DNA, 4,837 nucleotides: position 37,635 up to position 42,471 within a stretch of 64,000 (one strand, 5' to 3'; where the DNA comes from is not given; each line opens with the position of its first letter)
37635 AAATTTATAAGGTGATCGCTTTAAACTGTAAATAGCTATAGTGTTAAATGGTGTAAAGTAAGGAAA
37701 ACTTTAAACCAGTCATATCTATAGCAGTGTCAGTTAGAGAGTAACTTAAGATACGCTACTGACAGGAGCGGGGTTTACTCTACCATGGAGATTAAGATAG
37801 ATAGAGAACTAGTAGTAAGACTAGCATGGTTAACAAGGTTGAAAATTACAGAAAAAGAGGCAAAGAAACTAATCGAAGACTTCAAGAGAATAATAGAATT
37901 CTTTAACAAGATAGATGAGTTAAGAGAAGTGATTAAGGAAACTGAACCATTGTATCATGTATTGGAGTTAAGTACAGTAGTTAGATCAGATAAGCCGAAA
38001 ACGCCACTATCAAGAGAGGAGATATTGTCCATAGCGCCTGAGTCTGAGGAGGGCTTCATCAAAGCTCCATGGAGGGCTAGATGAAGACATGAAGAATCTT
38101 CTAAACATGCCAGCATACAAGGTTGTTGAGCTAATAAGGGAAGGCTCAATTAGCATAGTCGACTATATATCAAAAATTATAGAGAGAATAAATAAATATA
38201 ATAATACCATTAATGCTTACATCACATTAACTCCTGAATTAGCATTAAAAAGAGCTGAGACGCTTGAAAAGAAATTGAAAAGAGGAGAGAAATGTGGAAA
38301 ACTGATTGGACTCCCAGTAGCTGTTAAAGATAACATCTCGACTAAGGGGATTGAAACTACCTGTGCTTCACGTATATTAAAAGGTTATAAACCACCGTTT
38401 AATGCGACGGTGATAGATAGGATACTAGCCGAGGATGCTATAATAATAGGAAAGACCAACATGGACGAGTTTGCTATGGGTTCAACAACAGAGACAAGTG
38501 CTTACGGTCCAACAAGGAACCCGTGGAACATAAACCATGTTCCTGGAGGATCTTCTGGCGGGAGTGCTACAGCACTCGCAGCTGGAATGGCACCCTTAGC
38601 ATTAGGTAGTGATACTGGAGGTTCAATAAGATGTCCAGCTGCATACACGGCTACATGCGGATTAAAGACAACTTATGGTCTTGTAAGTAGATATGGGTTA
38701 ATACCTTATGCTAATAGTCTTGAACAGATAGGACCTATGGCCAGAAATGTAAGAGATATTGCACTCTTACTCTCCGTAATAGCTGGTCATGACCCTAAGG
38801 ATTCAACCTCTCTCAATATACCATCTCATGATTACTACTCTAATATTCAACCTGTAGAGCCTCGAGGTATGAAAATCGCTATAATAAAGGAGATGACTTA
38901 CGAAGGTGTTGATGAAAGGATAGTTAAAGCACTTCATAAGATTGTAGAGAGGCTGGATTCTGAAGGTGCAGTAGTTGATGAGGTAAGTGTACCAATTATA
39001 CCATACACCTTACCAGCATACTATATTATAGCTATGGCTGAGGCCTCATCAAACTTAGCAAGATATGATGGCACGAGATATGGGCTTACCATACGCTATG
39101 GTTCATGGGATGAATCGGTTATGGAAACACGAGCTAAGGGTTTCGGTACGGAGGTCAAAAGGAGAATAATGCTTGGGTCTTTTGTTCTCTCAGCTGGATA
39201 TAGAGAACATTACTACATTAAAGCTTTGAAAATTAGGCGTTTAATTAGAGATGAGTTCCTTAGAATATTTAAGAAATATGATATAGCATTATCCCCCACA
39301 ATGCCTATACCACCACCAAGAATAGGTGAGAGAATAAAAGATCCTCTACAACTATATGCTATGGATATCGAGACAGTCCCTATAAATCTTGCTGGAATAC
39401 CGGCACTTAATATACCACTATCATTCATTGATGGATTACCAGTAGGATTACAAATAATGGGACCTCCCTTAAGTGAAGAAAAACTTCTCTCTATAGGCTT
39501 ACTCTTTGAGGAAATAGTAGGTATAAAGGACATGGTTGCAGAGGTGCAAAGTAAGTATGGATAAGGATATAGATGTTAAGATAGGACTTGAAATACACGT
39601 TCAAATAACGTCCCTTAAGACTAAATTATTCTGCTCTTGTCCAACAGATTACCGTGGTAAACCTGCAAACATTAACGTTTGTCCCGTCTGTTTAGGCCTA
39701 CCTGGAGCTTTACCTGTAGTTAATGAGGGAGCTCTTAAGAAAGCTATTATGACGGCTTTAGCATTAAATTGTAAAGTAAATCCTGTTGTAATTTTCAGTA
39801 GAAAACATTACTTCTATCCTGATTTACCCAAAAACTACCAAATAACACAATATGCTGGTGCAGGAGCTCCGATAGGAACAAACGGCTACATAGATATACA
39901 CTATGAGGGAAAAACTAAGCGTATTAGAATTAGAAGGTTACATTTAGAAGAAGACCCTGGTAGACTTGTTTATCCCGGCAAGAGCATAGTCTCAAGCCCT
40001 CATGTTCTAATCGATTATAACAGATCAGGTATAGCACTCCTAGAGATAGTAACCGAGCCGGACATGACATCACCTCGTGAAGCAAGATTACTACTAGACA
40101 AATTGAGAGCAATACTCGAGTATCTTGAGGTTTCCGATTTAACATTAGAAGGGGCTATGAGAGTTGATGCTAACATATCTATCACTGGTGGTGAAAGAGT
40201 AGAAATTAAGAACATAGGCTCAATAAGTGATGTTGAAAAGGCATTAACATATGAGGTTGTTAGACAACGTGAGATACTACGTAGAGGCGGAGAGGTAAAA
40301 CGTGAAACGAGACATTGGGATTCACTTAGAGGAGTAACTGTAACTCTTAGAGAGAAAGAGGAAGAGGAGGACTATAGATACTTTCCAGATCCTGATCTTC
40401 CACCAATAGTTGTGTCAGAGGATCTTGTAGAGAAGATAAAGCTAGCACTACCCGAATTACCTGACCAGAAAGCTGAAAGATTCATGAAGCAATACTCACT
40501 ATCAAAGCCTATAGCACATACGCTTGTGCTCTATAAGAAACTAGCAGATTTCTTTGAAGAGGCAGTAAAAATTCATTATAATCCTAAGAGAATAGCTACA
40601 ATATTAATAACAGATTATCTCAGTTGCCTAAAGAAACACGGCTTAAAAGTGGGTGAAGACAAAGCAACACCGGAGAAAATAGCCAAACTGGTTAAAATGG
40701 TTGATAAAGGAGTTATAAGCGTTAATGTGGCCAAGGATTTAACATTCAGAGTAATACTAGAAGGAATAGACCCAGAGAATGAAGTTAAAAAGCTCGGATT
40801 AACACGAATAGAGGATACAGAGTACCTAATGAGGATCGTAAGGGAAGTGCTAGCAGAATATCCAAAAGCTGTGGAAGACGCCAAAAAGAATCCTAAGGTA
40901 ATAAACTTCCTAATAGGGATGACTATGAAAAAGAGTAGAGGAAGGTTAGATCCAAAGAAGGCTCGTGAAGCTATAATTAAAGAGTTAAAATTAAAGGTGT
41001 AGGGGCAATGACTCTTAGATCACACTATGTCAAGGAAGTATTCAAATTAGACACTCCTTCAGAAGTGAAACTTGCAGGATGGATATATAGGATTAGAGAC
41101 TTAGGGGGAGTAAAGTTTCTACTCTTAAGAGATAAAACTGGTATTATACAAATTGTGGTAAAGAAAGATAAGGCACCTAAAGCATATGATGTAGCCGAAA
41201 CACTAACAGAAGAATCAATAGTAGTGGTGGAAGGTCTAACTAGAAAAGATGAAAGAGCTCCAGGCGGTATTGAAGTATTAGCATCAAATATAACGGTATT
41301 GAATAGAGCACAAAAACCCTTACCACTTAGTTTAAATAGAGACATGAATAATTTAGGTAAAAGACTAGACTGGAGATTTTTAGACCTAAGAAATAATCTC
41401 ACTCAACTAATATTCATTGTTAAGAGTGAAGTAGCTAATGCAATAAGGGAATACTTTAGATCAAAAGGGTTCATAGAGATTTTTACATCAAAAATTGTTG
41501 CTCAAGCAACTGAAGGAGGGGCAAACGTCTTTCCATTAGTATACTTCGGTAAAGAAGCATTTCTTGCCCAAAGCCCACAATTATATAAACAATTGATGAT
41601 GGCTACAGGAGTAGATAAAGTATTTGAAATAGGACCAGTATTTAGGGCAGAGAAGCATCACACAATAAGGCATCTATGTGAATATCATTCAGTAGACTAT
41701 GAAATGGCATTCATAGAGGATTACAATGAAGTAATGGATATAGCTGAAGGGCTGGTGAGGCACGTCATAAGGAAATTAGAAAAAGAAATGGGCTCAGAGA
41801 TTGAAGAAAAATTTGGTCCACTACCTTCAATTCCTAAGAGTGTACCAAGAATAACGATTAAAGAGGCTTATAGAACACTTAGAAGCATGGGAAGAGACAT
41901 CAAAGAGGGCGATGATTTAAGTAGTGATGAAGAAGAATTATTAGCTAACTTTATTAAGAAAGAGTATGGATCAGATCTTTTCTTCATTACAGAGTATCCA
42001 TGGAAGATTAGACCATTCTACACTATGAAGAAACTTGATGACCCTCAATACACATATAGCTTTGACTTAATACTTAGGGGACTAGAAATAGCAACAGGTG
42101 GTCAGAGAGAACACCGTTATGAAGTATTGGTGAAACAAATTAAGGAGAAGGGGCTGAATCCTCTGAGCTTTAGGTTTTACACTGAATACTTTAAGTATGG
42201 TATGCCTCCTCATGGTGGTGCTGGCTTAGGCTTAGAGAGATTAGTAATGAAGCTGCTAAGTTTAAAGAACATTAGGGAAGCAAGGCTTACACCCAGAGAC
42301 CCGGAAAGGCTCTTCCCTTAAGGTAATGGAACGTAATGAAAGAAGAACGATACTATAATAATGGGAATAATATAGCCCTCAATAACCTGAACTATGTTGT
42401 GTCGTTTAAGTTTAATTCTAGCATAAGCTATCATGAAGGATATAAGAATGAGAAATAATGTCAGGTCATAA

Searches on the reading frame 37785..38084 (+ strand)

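Call 54: search_protein_families(library=ncbifam, proteins=[window:37785-38084:+], max_evalue=0.01)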
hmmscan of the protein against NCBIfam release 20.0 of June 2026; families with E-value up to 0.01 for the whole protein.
window:37785-38084:+ (99 aa): 5 families
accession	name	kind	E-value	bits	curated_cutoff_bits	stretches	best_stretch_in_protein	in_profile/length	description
TIGR00135.1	gatC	equivalog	1.8e-21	76.2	47.1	1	5-95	1-89/93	Asp-tRNA(Asn)/Glu-tRNA(Gln) amidotransferase subunit GatC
NF000684.0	PRK00034.3-4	equivalog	1.1e-19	70.5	97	1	1-95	1-92/97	Asp-tRNA(Asn) amidotransferase subunit GatC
NF009461.0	PRK12821.1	equivalog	2e-07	29.9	399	1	4-93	388-476/477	aspartyl/glutamyl-tRNA amidotransferase subunit C-like protein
NF000681.0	PRK00034.3-1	equivalog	4.1e-07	30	64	1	23-92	8-69/78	Asp-tRNA(Asn) amidotransferase subunit GatC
TIGR01827.1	gatC_rel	hypoth_equivalog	9.4e-07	28.8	52.1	1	23-92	3-64/73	putative Asp-tRNA(Asn)/Glu-tRNA(Gln) amidotransferase, subunit C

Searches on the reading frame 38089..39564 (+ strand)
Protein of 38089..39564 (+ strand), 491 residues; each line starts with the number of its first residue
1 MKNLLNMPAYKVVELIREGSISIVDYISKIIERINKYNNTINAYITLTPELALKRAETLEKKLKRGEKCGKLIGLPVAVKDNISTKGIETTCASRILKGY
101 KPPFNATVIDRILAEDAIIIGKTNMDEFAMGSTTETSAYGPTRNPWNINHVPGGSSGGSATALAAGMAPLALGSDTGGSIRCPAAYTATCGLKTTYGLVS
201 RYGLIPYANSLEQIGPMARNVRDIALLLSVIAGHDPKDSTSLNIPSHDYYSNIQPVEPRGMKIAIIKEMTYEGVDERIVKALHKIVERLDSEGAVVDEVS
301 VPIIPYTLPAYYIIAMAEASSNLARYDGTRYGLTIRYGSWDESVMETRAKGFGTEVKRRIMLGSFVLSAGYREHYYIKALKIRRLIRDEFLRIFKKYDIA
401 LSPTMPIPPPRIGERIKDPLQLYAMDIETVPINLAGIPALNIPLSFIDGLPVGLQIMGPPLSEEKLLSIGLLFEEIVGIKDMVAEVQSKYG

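Call 54: search_protein_families(library=ncbifam, proteins=[window:38089-39564:+], max_evalue=0.01)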
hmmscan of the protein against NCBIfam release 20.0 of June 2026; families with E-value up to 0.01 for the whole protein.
window:38089-39564:+ (491 aa): 26 families (the best 25 are shown)
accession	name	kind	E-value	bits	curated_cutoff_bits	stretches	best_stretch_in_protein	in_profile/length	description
TIGR00132.1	gatA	equivalog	6.6e-183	608.7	481.1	1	14-476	3-463/466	Asp-tRNA(Asn)/Glu-tRNA(Gln) amidotransferase subunit GatA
NF005565.0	PRK07235.1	subfamily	8.6e-93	311.7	545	1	65-480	81-504/506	amidase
NF004815.0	PRK06169.1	equivalog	1.9e-90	303.7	506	2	2-303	5-305/471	amidase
NF006631.0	PRK09201.1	equivalog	2.5e-90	303.4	461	1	4-475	4-453/466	AtzE family amidohydrolase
NF005517.0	PRK07139.1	equivalog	8.2e-87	291.7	546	1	70-478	35-434/439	amidase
TIGR02715.1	amido_AtzE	subfamily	8.9e-87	291.9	425.75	1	11-474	4-445/452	AtzE family amidohydrolase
NF005688.0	PRK07488.1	equivalog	8.8e-86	288.7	532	1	3-479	7-468/474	indoleacetamide hydrolase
NF005450.0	PRK07042.1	equivalog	2.4e-75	253.8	458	2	1-300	1-295/464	amidase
NF005687.0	PRK07487.1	subfamily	3.3e-75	253.7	428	1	2-477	3-456/468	amidase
NF005686.0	PRK07486.1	subfamily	8.5e-75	252.3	465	2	2-305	9-314/486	amidase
NF006006.0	PRK08137.1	equivalog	3.7e-74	250.4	534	1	22-475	52-509/529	amidase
NF004816.0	PRK06170.1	equivalog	2.1e-71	241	503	1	8-477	13-482/493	amidase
NF004717.0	PRK06061.1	equivalog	1.7e-69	234.8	498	1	13-481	23-471/483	amidase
NF006043.0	PRK08186.1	subfamily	2.3e-66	224.5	487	2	11-301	11-293/600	allophanate hydrolase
NF005460.0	PRK07056.1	subfamily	1.7e-65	221.8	447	1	14-477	15-453/457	amidase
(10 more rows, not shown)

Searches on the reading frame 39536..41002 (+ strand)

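Call 35: search_protein_families(library=ncbifam, proteins=[window:39536-41002:+], max_evalue=0.00001)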
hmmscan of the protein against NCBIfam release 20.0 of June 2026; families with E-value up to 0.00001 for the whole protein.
window:39536-41002:+ (488 aa): 9 families
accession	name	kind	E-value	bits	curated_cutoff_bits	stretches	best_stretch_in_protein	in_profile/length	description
NF004012.0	PRK05477.1-2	equivalog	7.7e-182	605.3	338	1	11-485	3-479/481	Asp-tRNA(Asn)/Glu-tRNA(Gln) amidotransferase subunit GatB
TIGR00133.1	gatB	equivalog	1.9e-163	544.4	314.8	1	11-484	3-480/481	Asp-tRNA(Asn)/Glu-tRNA(Gln) amidotransferase subunit GatB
NF004014.0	PRK05477.1-4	equivalog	3.8e-144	481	414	1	13-484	4-474/475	Asp-tRNA(Asn)/Glu-tRNA(Gln) amidotransferase subunit GatB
NF004015.0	PRK05477.1-5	equivalog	8.4e-135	450.1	628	1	9-484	12-486/488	Asp-tRNA(Asn)/Glu-tRNA(Gln) amidotransferase subunit GatB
NF004011.1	PRK05477.1-1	equivalog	3.3e-129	431.7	680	1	14-485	5-474/475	Asp-tRNA(Asn)/Glu-tRNA(Gln) amidotransferase subunit GatB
NF004013.0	PRK05477.1-3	equivalog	3.5e-120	401.8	653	1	12-485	17-500/501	Asp-tRNA(Asn)/Glu-tRNA(Gln) amidotransferase subunit GatB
NF003107.0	PRK04028.1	equivalog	6e-54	183.5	456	3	256-485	405-625/630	Glu-tRNA(Gln) amidotransferase subunit GatE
TIGR00134.1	gatE_arch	equivalog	1.4e-49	168.9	319.55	2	279-485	419-619/622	Glu-tRNA(Gln) amidotransferase subunit GatE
NF011291.0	PRK14703.1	equivalog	1.4e-26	93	681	1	309-485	596-768/769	glutamine--tRNA ligase/YqeY domain fusion protein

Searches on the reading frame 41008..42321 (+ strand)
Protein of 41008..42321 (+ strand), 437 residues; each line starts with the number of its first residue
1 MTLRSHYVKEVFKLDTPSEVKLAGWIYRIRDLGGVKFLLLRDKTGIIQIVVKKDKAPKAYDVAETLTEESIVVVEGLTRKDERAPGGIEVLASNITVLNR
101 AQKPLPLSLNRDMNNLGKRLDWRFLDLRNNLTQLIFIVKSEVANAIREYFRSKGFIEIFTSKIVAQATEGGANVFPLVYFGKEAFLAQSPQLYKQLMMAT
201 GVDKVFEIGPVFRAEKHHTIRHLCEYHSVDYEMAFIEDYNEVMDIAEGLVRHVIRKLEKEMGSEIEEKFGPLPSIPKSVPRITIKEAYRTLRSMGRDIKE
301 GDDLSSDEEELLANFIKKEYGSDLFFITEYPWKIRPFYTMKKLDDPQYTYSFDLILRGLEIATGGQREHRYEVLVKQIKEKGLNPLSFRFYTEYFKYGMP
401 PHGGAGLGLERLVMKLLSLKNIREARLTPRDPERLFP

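Call 35: search_protein_families(library=ncbifam, proteins=[window:41008-42321:+], max_evalue=0.00001)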
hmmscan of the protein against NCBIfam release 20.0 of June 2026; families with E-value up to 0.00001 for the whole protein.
window:41008-42321:+ (437 aa): 17 families
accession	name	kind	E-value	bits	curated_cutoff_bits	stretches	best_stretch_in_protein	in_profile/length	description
NF003483.0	PRK05159.1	equivalog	1.2e-175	584.7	353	1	3-437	3-438/438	aspartate--tRNA(Asn) ligase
TIGR00458.1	aspS_nondisc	equivalog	4.5e-146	487.2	368.4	1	15-437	10-428/428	aspartate--tRNA(Asn) ligase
NF003037.0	PRK03932.1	equivalog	7.9e-87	292.1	414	1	8-435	6-449/451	asparagine--tRNA ligase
TIGR00457.1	asnS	equivalog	3.2e-77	260.3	342.6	1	16-435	15-453/455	asparagine--tRNA ligase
NF001750.0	PRK00476.1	equivalog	2.5e-74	250.6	443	2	2-267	3-272/590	aspartate--tRNA ligase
TIGR00459.1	aspS_bact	equivalog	4.4e-71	240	373.85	2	4-300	3-290/586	aspartate--tRNA ligase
NF005052.0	PRK06462.1-1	equivalog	4e-51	174.1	368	1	119-430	34-345/353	asparagine synthetase A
NF001756.1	PRK00484.1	subfamily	7.6e-49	166.7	468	1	15-429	49-483/488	lysine--tRNA ligase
TIGR00499.1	lysS_bact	equivalog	3.4e-44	151.3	427.6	1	16-425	52-486/496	lysine--tRNA ligase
NF009460.0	PRK12820.1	equivalog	9.3e-40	136.4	1379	2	14-252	32-289/723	bifunctional aspartyl-tRNA synthetase/aspartyl/glutamyl-tRNA amidotransferase subunit C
NF002821.0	PRK02983.1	equivalog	5.1e-36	124.1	742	1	4-425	646-1092/1102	bifunctional lysylphosphatidylglycerol synthetase/lysine--tRNA ligase LysX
NF005054.0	PRK06462.1-4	equivalog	5.9e-35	120.8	309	1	130-432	19-312/318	asparagine synthetase A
NF009101.0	PRK12445.1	subfamily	1.3e-29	103.2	1026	2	19-292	67-337/505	lysine--tRNA ligase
TIGR00462.1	genX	equivalog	5.2e-21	75.4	286.9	1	139-424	4-300/304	EF-P lysine aminoacylase EpmA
NF006828.0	PRK09350.1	equivalog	4.5e-18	65.6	264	1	136-424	16-316/325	elongation factor P--(R)-beta-lysine ligase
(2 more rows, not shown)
